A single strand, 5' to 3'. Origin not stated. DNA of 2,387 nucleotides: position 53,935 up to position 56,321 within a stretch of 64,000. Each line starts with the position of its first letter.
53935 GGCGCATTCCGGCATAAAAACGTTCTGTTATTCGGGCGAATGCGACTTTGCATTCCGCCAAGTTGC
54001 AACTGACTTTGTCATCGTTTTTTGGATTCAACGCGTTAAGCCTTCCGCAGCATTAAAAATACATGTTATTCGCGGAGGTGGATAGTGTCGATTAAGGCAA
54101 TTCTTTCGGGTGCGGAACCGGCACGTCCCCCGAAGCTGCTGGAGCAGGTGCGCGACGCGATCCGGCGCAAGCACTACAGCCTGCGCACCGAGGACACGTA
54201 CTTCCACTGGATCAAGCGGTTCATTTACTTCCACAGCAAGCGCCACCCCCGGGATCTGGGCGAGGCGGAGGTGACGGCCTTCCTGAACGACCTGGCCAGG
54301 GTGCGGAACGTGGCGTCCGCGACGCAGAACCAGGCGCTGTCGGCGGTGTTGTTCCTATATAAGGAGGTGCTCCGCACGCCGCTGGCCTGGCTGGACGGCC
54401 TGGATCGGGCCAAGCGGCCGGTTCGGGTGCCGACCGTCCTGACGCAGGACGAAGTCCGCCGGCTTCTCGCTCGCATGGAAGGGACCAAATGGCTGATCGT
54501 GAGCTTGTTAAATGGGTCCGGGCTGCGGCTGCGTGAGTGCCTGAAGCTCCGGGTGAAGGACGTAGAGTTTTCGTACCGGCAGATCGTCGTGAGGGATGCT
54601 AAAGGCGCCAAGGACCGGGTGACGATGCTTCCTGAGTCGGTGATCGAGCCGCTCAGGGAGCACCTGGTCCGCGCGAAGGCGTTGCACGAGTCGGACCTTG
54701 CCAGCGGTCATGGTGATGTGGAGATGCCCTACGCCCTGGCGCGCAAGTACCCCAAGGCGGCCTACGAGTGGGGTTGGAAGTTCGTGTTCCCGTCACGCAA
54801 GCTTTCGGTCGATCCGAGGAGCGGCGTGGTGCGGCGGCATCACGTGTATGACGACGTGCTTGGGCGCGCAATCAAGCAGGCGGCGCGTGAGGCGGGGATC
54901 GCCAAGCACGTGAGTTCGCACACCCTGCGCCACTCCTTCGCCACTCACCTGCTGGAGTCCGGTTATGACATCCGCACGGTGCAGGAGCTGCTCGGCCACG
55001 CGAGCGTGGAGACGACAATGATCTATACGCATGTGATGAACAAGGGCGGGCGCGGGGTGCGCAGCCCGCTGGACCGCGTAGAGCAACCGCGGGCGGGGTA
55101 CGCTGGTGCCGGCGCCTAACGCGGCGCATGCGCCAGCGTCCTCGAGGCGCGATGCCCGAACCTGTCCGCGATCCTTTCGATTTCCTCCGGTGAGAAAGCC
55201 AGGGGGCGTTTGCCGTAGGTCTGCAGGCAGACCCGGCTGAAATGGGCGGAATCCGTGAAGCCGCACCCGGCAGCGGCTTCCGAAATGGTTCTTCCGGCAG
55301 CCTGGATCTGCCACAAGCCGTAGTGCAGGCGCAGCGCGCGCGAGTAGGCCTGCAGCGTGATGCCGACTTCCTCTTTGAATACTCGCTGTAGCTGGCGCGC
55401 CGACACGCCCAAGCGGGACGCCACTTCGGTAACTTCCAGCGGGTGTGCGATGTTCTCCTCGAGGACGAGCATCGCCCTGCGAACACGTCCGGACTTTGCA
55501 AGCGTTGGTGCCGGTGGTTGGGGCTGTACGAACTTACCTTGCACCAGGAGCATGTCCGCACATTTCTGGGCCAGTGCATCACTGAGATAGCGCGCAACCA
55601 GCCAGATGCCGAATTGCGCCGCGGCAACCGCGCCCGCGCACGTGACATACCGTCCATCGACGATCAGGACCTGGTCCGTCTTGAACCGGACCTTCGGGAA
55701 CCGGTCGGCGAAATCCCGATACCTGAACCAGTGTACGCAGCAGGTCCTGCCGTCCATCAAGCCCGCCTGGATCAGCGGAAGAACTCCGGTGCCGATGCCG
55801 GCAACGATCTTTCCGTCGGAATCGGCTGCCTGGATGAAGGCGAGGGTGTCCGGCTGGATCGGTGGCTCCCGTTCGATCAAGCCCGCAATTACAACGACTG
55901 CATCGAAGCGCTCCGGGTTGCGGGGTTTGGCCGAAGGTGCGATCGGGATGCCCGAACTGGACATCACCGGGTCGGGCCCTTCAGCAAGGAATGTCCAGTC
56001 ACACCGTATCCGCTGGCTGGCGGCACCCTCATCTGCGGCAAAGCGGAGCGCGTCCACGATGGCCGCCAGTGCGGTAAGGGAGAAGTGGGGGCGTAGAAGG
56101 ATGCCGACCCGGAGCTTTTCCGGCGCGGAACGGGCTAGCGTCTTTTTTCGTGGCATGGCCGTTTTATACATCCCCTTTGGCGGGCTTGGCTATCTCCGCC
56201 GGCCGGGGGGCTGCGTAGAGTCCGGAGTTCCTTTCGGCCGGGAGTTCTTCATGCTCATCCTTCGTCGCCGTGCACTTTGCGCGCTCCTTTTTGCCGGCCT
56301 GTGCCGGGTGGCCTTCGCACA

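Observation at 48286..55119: Complete sedentary chromosomal integron: intI, attI and 8 cassettes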

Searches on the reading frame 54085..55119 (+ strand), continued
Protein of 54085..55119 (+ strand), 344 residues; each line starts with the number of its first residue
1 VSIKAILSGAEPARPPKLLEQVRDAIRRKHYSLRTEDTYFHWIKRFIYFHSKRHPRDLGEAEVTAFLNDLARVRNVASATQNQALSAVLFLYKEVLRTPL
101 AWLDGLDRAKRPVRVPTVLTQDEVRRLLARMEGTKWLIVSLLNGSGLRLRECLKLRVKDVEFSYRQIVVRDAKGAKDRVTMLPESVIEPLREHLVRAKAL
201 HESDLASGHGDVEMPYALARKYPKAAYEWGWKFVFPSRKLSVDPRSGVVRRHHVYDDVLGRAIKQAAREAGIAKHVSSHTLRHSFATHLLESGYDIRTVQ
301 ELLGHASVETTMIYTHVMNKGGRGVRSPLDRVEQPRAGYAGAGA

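Call 71: search_protein_families(library=pfam, proteins=[L002:114-434:-, L002:412-840:-, L002:929-1255:-, L002:1239-1679:-, L002:1595-2260:-, L002:2902-3195:-, L002:3506-3871:-, L002:3992-4288:-, L002:4227-4673:-, L002:5856-6365:-], max_evalue=0.001)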
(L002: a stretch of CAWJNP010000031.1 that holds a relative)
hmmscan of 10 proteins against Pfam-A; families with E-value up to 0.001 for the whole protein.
L002:114-434:- (106 aa): 1 family
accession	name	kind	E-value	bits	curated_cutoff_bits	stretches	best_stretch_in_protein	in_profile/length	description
PF12441.14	CopG_antitoxin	-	0.00022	22.4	28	1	45-82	41-78/79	CopG antitoxin of type II toxin-antitoxin system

L002:412-840:- (142 aa): 3 families
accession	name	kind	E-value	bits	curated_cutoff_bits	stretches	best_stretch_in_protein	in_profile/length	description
PF00583.31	Acetyltransf_1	-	1.2e-06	29.2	20.7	1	17-95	4-81/116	Acetyltransferase (GNAT) family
PF13527.13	Acetyltransf_9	-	2.7e-06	27.8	25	1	6-103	2-102/127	Acetyltransferase (GNAT) domain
PF13508.13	Acetyltransf_7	-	4.6e-06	27.4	27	1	45-96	3-51/84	Acetyltransferase (GNAT) domain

L002:929-1255:- (108 aa): 1 family
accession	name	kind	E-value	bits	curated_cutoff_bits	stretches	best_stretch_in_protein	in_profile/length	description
PF18480.7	DUF5615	-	3.6e-06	27.2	23.8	1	1-92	1-94/110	Domain of unknown function (DUF5615)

L002:1239-1679:- (146 aa): 1 family
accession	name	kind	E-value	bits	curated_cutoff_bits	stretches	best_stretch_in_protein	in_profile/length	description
PF04255.20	DUF433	-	4e-15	55.8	23.6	1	80-132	1-53/56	Protein of unknown function (DUF433)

L002:1595-2260:- (221 aa): 0 families

L002:2902-3195:- (97 aa): 1 family
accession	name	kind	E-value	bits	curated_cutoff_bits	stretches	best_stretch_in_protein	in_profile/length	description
PF05016.21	ParE_toxin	-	9.4e-16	58.6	23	1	4-89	1-86/89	ParE toxin of type II toxin-antitoxin system, parDE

L002:3506-3871:- (121 aa): 1 family
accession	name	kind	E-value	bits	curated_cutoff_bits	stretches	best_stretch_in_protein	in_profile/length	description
PF04828.22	GFA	-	9.5e-11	42.2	24.3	1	4-97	1-99/115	Glutathione-dependent formaldehyde-activating enzyme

L002:3992-4288:- (98 aa): 0 families

L002:4227-4673:- (148 aa): 0 families

L002:5856-6365:- (169 aa): 0 families

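Call 72: search_protein_families(library=pfam, proteins=[L002:6430-6936:-, L002:7101-7457:-, L002:7538-7948:-, L002:8034-8342:-, L002:8453-9115:-, L002:9291-9761:-, L002:11074-12687:-, L027:9023-9532:-, L027:8689-8970:-, L027:7539-8564:-], max_evalue=0.001)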
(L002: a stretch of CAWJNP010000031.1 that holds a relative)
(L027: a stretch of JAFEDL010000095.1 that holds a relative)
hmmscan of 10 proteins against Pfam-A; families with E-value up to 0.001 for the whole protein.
L002:6430-6936:- (168 aa): 0 families

L002:7101-7457:- (118 aa): 0 families

L002:7538-7948:- (136 aa): 0 families

L002:8034-8342:- (102 aa): 0 families

L002:8453-9115:- (220 aa): 7 families
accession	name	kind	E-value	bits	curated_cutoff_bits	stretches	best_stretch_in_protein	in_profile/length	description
PF08241.18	Methyltransf_11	-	2.5e-20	73.3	21.2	1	55-153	1-94/95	Methyltransferase domain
PF13649.12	Methyltransf_25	-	6e-18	65.8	27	1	54-150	1-97/97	Methyltransferase domain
PF13847.12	Methyltransf_31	-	2.4e-17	63.4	27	1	50-158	3-113/145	Methyltransferase domain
PF08242.18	Methyltransf_12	-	8e-13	49.4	30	1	55-151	1-97/98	Methyltransferase domain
PF13489.12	Methyltransf_23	-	4.4e-08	33.5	27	1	36-187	6-157/164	Methyltransferase domain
PF01209.24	Ubie_methyltran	-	9.5e-08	32.1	20.1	1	41-153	38-150/233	ubiE/COQ5 methyltransferase family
PF08003.17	Methyltransf_9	-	4.8e-06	26.2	23.8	1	50-156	115-219/315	Protein of unknown function (DUF1698)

L002:9291-9761:- (156 aa): 0 families

L002:11074-12687:- (537 aa): 2 families
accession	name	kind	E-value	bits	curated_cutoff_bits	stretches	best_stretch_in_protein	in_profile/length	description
PF20256.3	MoCoBD_2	-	8e-11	42.4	27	1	3-41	222-260/283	Molybdopterin cofactor-binding domain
PF00941.27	FAD_binding_5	-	0.00064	20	27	0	288-358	100-132/170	FAD binding domain in molybdopterin dehydrogenase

L027:9023-9532:- (169 aa): 0 families

L027:8689-8970:- (93 aa): 0 families

L027:7539-8564:- (341 aa): 0 families

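Call 77: search_dna_similar(query=window:54085-55119:+, collection=plasmids, mode=protein, max_rows=8)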
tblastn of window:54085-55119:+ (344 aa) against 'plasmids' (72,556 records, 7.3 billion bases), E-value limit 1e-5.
The search stops at 5000 records and this limit was reached: more records match than are counted here, and every count below describes the 5000 best-scoring records only.
Records with a match: at least 5000; places in all: 6587; records where one place covers at least 80% of the query: 5000.
Best place of each record, by identity: <60% 5000.
By first word of the organism name: Klebsiella 1849; Escherichia 1528; Salmonella 462; Enterobacter 386; Pseudomonas 167; Citrobacter 141; Shigella 85; Aeromonas 56; Providencia 55; Raoultella 39; and 38 more.
By predicted mobility (MOB-suite, as given by PLSDB): conjugative 3609; non-mobilizable 752; mobilizable 639.
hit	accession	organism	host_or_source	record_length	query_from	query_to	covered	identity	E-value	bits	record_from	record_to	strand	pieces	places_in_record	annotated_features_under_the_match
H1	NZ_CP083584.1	Kovacikia minuta CCNUW1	cell culture,fresh water lake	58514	15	339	94%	58.3%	1e-120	389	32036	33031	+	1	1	integron integrase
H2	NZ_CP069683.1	Escherichia coli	Homo sapiens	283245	2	332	96%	54.4%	3e-106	348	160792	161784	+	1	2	integron integrase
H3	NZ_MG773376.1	Escherichia coli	-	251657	2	341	99%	52.9%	4e-106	347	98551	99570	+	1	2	intI1: class 1 integron integrase IntI1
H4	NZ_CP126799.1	Enterobacter hormaechei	Homo sapiens,isolated bacterial ...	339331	2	338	98%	53.4%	3e-106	348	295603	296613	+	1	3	none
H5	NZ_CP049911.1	Diaphorobacter sp. HDW4A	Hydrophilus acuminatus,single bacterial ...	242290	8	330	94%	55.5%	4e-109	356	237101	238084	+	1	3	integron integrase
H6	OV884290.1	Corynebacterium diphtheriae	diphtheria Nat. Ref. Center, Institut ...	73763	2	332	96%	54.1%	8e-106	347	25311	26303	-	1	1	none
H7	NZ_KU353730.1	Escherichia coli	Homo sapiens,CVC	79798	2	332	96%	54.1%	9e-106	347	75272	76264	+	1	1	class 1 integron integrase IntI1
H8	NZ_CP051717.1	Escherichia coli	Homo sapiens,whole organism,rectal swab ...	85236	2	332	96%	54.1%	9e-106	347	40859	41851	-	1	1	class 1 integron integrase IntI1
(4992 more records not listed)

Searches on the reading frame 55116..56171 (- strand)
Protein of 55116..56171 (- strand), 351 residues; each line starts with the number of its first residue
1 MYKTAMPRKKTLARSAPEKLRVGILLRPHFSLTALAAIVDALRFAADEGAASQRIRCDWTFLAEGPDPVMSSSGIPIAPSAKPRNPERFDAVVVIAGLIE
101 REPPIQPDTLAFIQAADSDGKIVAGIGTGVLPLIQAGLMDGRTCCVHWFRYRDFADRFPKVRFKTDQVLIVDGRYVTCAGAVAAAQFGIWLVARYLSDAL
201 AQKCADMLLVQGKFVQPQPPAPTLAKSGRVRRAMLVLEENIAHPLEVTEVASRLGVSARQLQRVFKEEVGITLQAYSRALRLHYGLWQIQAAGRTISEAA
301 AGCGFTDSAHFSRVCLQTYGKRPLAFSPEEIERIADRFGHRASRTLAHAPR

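Call 29: search_protein_families(library=pfam, proteins=[window:55116-56171:-], max_evalue=0.01)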
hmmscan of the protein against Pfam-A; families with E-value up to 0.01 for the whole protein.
window:55116-56171:- (351 aa): 4 families
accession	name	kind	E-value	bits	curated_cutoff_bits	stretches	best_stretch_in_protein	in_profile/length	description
PF12833.13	HTH_18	-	8.4e-18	64.9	33.6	1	251-326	2-77/80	Helix-turn-helix domain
PF00165.29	HTH_AraC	-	3.2e-13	49.9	26.6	1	237-276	1-40/42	Bacterial regulatory helix-turn-helix proteins, AraC family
PF01965.30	DJ-1_PfpI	-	1.3e-08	35.2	26.6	1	66-191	37-162/165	DJ-1/PfpI family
PF13560.12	HTH_31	-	0.0015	19.3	27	0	245-282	15-53/64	Helix-turn-helix domain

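Call 60: find_homologous_proteins(query=window:55116-56171:-, max_evalue=1e-60)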
Query window:55116-56171:- (351 aa): 48 proteins with E <= 1e-60 among 8000 candidates.
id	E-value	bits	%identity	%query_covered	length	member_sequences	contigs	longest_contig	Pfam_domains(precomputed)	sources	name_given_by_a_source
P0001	3.0e-226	768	99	99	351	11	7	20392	PF12833.14,PF00165.30,PF01965.31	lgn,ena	-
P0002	7.8e-202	688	88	99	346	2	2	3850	PF12833.14,PF00165.30,PF01965.31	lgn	-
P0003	4.0e-166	570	73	97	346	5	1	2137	PF12833.14,PF00165.30,PF01965.31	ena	-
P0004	1.5e-154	532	67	98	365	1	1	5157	PF12833.14,PF00165.30,PF01965.31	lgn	-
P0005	2.1e-153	529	71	92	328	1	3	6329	PF12833.14,PF00165.30,PF01965.31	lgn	-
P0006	1.7e-149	516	67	95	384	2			PF12833.14,PF00165.30,PF01965.31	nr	nr:helix-turn-helix domain-containing protein [Cupriavidus taiwanensis]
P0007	2.3e-124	433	57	93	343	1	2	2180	PF12833.14,PF00165.30,PF01965.31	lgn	-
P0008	4.4e-94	333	44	91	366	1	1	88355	PF12833.14,PF00165.30,PF01965.31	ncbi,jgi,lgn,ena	jgi:transcriptional regulator GlxA family with amidase domain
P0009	2.2e-92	328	45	91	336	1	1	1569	PF12833.14,PF00165.30,PF01965.31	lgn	-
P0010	1.1e-91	326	44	92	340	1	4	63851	PF12833.14,PF00165.30,PF01965.31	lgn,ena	-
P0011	6.5e-87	310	46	87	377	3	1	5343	PF12833.14,PF00165.30,PF01965.31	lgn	-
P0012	1.8e-86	308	45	87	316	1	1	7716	PF12833.14,PF00165.30,PF01965.31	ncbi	-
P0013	2.1e-85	305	47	87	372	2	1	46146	PF12833.14,PF00165.30,PF01965.31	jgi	jgi:transcriptional regulator GlxA family with amidase domain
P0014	6.8e-85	303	44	89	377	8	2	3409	PF12833.14,PF00165.30,PF01965.31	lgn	-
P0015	2.5e-83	298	46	86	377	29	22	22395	PF12833.14,PF00165.30,PF01965.31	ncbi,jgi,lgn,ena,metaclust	jgi:transcriptional regulator GlxA family with amidase domain|metaclust:\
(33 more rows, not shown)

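Call 61: find_encoding_contigs(protein=P0001, flank=10000, max_places=6)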
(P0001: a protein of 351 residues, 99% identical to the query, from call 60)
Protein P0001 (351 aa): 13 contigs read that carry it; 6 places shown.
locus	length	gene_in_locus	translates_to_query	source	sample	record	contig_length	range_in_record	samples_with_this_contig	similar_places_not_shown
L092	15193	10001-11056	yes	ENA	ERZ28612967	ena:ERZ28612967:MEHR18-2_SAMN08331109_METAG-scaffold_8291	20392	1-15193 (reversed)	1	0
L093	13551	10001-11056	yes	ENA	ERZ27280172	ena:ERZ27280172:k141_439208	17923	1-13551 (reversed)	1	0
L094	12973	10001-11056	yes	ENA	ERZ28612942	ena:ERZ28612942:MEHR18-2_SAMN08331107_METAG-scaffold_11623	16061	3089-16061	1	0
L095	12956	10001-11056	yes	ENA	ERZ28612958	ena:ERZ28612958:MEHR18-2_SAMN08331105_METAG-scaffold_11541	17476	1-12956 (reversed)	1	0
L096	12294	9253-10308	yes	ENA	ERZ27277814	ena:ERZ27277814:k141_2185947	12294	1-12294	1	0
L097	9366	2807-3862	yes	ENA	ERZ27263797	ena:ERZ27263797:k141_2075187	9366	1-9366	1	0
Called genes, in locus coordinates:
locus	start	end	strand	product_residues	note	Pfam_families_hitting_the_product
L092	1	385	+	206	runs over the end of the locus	PF02798:GST_N, PF13417:GST_N_3, PF13409:GST_N_2, PF00043:GST_C, PF14497:GST_C_3 (weak), PF13410:GST_C_2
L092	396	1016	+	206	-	PF02798:GST_N, PF13417:GST_N_3, PF13409:GST_N_2, PF00043:GST_C, PF13410:GST_C_2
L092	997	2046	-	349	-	PF10023:Aminopep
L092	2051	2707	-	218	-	PF12146:Hydrolase_4 (weak), PF00561:Abhydrolase_1, PF12697:Abhydrolase_6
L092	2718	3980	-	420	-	PF07690:MFS_1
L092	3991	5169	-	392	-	PF13433:Peripla_BP_5, PF13458:Peripla_BP_6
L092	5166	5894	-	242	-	PF14512:TM1586_NiRdase (faint), PF00881:Nitroreductase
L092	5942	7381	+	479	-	PF01565:FAD_binding_4, PF02913:FAD-oxidase_C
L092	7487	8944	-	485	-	PF00884:Sulfatase, PF01663:Phosphodiest (faint), PF16347:SGSH_C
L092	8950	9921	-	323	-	PF03401:TctC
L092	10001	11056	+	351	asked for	PF01965:DJ-1_PfpI, PF00165:HTH_AraC, PF12833:HTH_18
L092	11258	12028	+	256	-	PF13622:4HBT_3, PF20789:4HBT_3C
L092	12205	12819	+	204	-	PF01243:PNPOx_N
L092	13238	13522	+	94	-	PF13560:HTH_31 (weak), PF01381:HTH_3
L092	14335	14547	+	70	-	PF04255:DUF433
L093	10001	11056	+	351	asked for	PF01965:DJ-1_PfpI, PF00165:HTH_AraC, PF12833:HTH_18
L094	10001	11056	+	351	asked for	PF01965:DJ-1_PfpI, PF00165:HTH_AraC, PF12833:HTH_18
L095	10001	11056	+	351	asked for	PF01965:DJ-1_PfpI, PF00165:HTH_AraC, PF12833:HTH_18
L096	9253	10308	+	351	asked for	PF01965:DJ-1_PfpI, PF00165:HTH_AraC, PF12833:HTH_18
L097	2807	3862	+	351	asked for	PF01965:DJ-1_PfpI, PF00165:HTH_AraC, PF12833:HTH_18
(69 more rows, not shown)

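Call 62: find_encoding_contigs(protein=P0002, flank=10000, max_places=4)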
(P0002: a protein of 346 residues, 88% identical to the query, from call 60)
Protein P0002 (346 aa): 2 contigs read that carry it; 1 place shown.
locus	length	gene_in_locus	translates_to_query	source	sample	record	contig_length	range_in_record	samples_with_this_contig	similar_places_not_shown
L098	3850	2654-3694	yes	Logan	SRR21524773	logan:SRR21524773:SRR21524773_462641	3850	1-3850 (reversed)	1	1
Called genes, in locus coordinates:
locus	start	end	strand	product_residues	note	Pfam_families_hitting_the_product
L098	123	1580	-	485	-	PF00884:Sulfatase, PF01663:Phosphodiest (faint), PF16347:SGSH_C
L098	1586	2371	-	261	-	PF03401:TctC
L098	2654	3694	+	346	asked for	PF01965:DJ-1_PfpI, PF00165:HTH_AraC, PF12833:HTH_18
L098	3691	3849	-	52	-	?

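Call 63: find_encoding_contigs(protein=P0005, flank=10000, max_places=4)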
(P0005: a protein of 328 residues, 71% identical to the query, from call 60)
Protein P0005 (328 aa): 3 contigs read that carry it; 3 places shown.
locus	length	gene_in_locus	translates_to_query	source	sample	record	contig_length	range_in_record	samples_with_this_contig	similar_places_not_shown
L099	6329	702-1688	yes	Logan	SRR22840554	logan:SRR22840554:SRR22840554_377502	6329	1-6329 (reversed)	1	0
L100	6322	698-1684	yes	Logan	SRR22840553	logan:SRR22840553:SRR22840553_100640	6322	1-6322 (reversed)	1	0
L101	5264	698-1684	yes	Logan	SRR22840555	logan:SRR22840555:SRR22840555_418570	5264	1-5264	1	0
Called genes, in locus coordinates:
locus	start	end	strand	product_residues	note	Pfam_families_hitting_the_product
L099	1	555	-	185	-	?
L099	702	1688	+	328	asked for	PF01965:DJ-1_PfpI, PF00165:HTH_AraC (faint), PF12833:HTH_18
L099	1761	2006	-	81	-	PF00135:COesterase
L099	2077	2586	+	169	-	-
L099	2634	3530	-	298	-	PF00106:adh_short, PF08659:KR, PF13561:adh_short_C2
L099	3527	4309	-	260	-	PF00378:ECH_1, PF16113:ECH_2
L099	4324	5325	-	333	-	PF03401:TctC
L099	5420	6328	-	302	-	?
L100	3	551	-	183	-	?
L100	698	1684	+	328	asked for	PF01965:DJ-1_PfpI, PF00165:HTH_AraC (faint), PF12833:HTH_18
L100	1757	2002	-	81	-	PF00135:COesterase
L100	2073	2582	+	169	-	-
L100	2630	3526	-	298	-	PF00106:adh_short, PF08659:KR, PF13561:adh_short_C2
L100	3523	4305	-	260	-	PF00378:ECH_1, PF16113:ECH_2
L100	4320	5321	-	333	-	PF03401:TctC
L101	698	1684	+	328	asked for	PF01965:DJ-1_PfpI, PF00165:HTH_AraC (faint), PF12833:HTH_18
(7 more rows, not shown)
